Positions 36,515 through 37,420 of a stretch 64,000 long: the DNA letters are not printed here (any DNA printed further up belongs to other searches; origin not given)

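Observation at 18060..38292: Unusually complete RNA-repair toolkit in a phage: RtcB + ATP-dependent Rnl ligase + CCA-adding enzyme + RlaP-like nucleotidyltransferase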

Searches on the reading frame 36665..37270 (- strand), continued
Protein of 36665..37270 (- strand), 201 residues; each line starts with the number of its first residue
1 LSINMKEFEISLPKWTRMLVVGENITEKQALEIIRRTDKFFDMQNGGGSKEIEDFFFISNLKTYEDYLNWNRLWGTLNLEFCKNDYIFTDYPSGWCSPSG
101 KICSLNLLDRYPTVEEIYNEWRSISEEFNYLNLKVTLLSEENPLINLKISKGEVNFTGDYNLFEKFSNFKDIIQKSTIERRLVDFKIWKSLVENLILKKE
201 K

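Call 83: find_encoding_contigs(protein=P0005, flank=8000, max_places=3)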
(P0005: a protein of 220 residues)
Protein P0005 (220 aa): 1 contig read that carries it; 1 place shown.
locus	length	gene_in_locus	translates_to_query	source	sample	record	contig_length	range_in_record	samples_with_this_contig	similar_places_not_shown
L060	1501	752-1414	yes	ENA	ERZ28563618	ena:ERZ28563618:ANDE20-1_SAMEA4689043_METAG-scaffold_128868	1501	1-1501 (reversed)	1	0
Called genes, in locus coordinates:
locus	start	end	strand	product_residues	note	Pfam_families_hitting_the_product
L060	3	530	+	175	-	?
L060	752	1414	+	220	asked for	-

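Call 89: search_protein_families(library=pfam, alignment_id=A4, max_evalue=0.0001)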
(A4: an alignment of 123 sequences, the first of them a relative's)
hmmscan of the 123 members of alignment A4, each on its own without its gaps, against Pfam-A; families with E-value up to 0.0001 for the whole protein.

A. member 1, L005:2383-2835:+ (150 aa): 0 families

B. families by the number of members that match (of 123 scanned): 45 families (the first 25 are shown)
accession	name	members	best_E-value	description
PF00149.33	Metallophos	3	3.2e-13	Calcineurin-like phosphoesterase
PF01068.26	DNA_ligase_A_M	2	1.9e-20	ATP dependent DNA ligase domain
PF00293.34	NUDIX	2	3.3e-18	NUDIX domain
PF04055.27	Radical_SAM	2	9.2e-13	Radical SAM superfamily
PF14743.12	DNA_ligase_OB_2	2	1.5e-08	DNA ligase OB-like domain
PF04675.19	DNA_ligase_A_N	2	6e-05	DNA ligase N terminus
PF05272.17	VapE-like_dom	1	3.3e-67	Virulence-associated protein E-like domain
PF04973.17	NMN_transporter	1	2.6e-41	Nicotinamide mononucleotide transporter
PF01743.26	PolyA_pol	1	1.2e-35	Poly A polymerase head domain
PF09250.16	Prim-Pol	1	9.5e-33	Bifunctional DNA primase/polymerase, N-terminal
PF01028.25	Topoisom_I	1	7.6e-22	Eukaryotic DNA topoisomerase I, catalytic core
PF08804.16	gp32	1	5.9e-20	gp32 DNA binding protein like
PF13671.12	AAA_33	1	7e-19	AAA domain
PF03104.25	DNA_pol_B_exo1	1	1.2e-18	DNA polymerase family B, exonuclease domain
PF05866.16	RusA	1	1.4e-18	Endodeoxyribonuclease RusA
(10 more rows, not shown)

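Call 90: search_protein_families(library=pfam, alignment_id=A5, max_evalue=0.0001)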
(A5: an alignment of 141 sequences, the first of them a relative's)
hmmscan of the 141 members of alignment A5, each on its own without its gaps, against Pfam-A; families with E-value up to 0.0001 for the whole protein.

A. member 1, L028:2792-3100:+ (102 aa): 0 families

B. families by the number of members that match (of 141 scanned): 111 families (the first 25 are shown)
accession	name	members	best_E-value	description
PF00149.33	Metallophos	6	1.5e-17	Calcineurin-like phosphoesterase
PF12850.12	Metallophos_2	6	7e-07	Calcineurin-like phosphoesterase superfamily domain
PF00171.27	Aldedh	3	8.6e-26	Aldehyde dehydrogenase family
PF01381.28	HTH_3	3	6.9e-10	Helix-turn-helix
PF00009.33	GTP_EFTU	2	3.6e-54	Elongation factor Tu GTP binding domain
PF00696.33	AA_kinase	2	3.1e-47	Amino acid kinase family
PF01812.26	5-FTHF_cyc-lig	2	1.6e-32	5-formyltetrahydrofolate cyclo-ligase family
PF05979.17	DUF896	2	6.4e-22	Bacterial protein of unknown function (DUF896)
PF00679.30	EFG_C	2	1.8e-20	Elongation factor G C-terminus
PF04542.20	Sigma70_r2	2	1.2e-16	Sigma-70 region 2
PF00004.35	AAA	2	1.4e-13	ATPase family associated with various cellular activities (AAA)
PF10127.15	RlaP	2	1.3e-11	RNA repair pathway DNA polymerase beta family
PF14492.12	EFG_III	2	4.8e-11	Elongation Factor G, domain III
PF08281.18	Sigma70_r4_2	2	2.2e-10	Sigma-70, region 4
PF22042.2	EF-G_D2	2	1.8e-09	Elongation factor G domain 2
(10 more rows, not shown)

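Call 111: find_homologous_proteins(query=A2, max_evalue=0.00001)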
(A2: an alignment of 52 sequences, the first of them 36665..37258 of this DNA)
Query A2 (52 sequences) (197 aa, profile of the alignment): 631 proteins with E <= 0.00001 among 8000 candidates; the best 120 are listed.
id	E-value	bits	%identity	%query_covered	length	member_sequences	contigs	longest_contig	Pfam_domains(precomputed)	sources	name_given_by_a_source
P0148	1.0e-103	366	31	76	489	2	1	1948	-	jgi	-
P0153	6.4e-103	363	33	88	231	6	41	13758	-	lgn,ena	-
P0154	1.5e-102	362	34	75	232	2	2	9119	-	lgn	-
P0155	2.2e-102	362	32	82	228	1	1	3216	-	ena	-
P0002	2.2e-102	362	37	74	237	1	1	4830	-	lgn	-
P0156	4.5e-102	361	37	67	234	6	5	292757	-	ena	-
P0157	2.6e-101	358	33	83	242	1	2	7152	-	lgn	-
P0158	3.6e-100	354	36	73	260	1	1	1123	-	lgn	-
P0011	1.7e-99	352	36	74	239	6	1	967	-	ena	-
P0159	2.4e-99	352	33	73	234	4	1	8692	-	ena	-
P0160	2.9e-99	351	36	75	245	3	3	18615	-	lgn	-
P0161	3.5e-99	351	35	82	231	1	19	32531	-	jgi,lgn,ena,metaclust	metaclust:\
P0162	4.6e-99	351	35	75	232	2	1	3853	-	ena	-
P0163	7.7e-99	350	34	89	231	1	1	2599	-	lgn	-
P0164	9.7e-99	350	33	76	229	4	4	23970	-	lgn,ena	-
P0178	1.9e-95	339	30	80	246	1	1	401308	-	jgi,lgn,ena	-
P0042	3.4e-94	335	29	88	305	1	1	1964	-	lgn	-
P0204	7.8e-93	330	35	66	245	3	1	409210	-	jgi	jgi:hypothetical protein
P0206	8.3e-93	330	34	73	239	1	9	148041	-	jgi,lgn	jgi:hypothetical protein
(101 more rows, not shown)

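Call 112: find_encoding_contigs(protein=P0156, flank=7000, max_places=1)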
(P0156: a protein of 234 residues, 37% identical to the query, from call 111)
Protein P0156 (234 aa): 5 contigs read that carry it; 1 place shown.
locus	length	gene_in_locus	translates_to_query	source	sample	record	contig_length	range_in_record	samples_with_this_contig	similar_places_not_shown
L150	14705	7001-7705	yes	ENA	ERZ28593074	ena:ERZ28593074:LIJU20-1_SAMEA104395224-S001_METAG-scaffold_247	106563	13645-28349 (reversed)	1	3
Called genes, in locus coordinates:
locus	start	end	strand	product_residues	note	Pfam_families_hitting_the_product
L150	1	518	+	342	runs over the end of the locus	-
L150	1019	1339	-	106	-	-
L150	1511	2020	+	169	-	-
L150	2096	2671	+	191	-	-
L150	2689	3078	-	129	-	-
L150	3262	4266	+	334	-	PF01427:Peptidase_M15, PF02557:VanY (weak)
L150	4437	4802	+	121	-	PF00436:SSB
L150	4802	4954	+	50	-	-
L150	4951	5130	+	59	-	-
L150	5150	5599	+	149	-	-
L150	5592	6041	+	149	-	-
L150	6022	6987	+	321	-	PF02511:Thy1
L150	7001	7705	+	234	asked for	-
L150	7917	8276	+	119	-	PF14190:DUF4313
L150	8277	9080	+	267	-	-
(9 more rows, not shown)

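Call 113: find_encoding_contigs(protein=P0178, flank=7000, max_places=1)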
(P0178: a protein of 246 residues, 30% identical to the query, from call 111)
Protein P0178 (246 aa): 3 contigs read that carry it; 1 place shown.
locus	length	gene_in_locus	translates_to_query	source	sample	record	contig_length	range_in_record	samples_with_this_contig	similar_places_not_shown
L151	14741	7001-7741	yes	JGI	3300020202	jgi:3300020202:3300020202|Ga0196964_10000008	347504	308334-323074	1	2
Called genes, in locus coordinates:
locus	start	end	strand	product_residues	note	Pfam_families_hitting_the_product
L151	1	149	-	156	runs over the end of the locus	-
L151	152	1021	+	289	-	PF10686:YAcAr, PF08719:NADAR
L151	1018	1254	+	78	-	-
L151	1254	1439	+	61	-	-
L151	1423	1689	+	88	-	-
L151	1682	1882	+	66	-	-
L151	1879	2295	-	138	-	PF11932:DUF3450 (faint)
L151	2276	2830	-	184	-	PF00989:PAS (weak), PF08448:PAS_4, PF13426:PAS_9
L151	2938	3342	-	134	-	-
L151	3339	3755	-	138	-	-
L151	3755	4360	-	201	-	-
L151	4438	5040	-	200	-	PF05198:IF3_N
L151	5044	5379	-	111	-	-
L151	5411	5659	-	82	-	PF00462:Glutaredoxin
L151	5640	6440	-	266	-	-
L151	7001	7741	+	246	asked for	-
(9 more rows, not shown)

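Call 114: find_encoding_contigs(protein=P0204, flank=7000, max_places=1)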
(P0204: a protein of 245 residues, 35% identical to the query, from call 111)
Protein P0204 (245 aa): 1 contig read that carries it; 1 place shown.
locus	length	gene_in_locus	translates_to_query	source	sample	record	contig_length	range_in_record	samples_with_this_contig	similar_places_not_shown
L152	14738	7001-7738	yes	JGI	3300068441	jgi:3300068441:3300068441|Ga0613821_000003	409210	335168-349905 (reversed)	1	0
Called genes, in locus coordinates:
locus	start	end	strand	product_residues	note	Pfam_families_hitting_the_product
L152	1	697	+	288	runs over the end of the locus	PF10686:YAcAr, PF08719:NADAR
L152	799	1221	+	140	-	-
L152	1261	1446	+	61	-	-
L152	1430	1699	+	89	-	-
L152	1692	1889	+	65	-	-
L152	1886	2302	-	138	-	-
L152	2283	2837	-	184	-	PF00989:PAS (weak), PF08448:PAS_4 (weak), PF13426:PAS_9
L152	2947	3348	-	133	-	-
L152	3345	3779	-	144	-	-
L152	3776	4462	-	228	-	-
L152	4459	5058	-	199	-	PF05198:IF3_N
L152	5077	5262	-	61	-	-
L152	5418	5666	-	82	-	PF00462:Glutaredoxin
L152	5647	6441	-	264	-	-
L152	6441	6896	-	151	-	-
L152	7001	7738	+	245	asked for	-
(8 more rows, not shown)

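Call 115: find_encoding_contigs(protein=P0206, flank=7000, max_places=1)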
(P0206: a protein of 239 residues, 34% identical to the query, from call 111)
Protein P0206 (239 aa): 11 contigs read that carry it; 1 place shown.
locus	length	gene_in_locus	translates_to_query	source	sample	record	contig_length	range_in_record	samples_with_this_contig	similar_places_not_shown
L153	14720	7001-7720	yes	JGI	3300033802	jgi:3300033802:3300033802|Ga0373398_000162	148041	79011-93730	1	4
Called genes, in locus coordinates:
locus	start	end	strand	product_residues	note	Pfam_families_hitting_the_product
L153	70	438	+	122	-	PF07852:DUF1642 (weak)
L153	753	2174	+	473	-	PF12728:HTH_17, PF00145:DNA_methylase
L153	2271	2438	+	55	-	-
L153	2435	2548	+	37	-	-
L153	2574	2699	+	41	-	-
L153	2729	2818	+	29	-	-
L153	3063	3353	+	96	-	PF14190:DUF4313 (weak)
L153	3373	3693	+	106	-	-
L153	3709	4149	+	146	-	-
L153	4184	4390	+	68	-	-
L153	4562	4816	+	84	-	-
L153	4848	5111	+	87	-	-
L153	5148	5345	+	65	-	-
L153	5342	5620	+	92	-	-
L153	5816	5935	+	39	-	-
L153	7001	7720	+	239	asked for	-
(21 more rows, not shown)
